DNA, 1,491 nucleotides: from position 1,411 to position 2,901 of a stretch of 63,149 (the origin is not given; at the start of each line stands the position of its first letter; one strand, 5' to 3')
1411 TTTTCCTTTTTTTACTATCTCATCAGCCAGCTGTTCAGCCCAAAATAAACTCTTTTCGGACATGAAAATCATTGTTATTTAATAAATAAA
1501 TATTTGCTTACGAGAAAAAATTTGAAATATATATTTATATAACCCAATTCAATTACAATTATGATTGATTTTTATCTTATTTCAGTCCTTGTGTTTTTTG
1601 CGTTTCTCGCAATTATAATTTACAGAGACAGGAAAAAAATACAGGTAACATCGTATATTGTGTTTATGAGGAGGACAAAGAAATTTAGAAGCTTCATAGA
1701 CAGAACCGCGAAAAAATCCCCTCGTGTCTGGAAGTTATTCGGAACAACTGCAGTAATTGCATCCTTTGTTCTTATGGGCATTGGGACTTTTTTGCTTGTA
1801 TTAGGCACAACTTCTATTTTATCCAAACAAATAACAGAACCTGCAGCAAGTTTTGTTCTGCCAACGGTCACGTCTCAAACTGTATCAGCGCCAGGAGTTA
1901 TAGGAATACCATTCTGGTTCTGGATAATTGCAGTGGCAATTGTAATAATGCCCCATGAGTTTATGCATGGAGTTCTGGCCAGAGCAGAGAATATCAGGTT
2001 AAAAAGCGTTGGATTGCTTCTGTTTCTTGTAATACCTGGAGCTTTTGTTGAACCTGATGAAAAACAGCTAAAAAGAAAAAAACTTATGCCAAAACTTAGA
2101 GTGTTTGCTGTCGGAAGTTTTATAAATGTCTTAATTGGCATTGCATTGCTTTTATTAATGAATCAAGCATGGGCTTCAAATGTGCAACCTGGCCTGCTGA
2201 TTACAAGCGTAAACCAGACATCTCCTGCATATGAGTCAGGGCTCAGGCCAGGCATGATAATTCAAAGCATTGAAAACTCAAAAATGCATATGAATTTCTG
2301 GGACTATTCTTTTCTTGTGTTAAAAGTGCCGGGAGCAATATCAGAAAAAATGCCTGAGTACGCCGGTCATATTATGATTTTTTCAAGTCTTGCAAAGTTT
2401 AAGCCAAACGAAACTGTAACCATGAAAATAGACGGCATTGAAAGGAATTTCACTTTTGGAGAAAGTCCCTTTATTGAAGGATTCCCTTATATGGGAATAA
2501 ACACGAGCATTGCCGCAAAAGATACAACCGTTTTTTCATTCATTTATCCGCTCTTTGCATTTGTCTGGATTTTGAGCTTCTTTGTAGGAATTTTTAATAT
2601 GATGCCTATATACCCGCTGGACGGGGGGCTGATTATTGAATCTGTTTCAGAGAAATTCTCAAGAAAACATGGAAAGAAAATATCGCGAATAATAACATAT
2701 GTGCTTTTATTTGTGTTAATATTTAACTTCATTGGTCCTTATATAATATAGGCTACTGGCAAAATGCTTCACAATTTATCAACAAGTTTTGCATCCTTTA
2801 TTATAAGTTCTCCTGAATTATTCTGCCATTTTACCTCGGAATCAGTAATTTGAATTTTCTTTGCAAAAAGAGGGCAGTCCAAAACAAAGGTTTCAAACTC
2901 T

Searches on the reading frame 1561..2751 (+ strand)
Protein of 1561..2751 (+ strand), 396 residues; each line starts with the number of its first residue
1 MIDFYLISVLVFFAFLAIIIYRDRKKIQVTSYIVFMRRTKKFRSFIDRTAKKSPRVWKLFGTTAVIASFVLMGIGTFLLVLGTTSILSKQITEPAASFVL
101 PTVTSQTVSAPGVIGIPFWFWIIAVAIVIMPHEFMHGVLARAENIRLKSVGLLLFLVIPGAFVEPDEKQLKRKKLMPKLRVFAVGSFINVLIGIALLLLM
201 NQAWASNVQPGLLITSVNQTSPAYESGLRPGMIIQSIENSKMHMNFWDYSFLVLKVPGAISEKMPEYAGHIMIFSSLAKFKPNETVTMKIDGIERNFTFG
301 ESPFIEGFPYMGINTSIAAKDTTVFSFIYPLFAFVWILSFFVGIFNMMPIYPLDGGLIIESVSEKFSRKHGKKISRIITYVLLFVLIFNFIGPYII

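Call 43: find_encoding_contigs(protein=window:1561-2751:+, flank=10000, max_places=4)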
Protein window:1561-2751:+ (396 aa): 1 contig read that carries it; 1 place shown.
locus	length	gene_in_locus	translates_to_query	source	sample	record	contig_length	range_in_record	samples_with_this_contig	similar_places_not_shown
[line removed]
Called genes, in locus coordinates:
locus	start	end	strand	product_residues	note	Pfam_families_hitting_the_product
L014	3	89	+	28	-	?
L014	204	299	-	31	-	-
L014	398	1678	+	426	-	PF04894:Nre_N, PF04895:Nre_C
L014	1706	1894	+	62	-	-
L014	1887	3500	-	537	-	PF01921:tRNA-synt_1f, PF09334:tRNA-synt_1g (weak), PF19269:Anticodon_2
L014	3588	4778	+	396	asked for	PF02163:Peptidase_M50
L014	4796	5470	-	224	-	PF01902:Diphthami_syn_2_N, PF28410:Diphthami_syn_2_C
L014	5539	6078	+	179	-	PF00352:TBP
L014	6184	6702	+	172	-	PF00252:Ribosomal_L16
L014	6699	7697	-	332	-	PF09376:NurA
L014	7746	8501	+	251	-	PF00702:Hydrolase (weak), PF13344:Hydrolase_6, PF13242:Hydrolase_like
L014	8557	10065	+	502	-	PF00133:tRNA-synt_1, PF01406:tRNA-synt_1e (weak), PF09334:tRNA-synt_1g, PF00133:tRNA-synt_1, PF01406:tRNA-synt_1e (weak), PF08264:Anticodon_1 (weak), PF19303:Anticodon_3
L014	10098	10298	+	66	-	-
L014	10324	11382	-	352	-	PF13385:Laminin_G_3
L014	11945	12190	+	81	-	PF01883:FeS_assembly_P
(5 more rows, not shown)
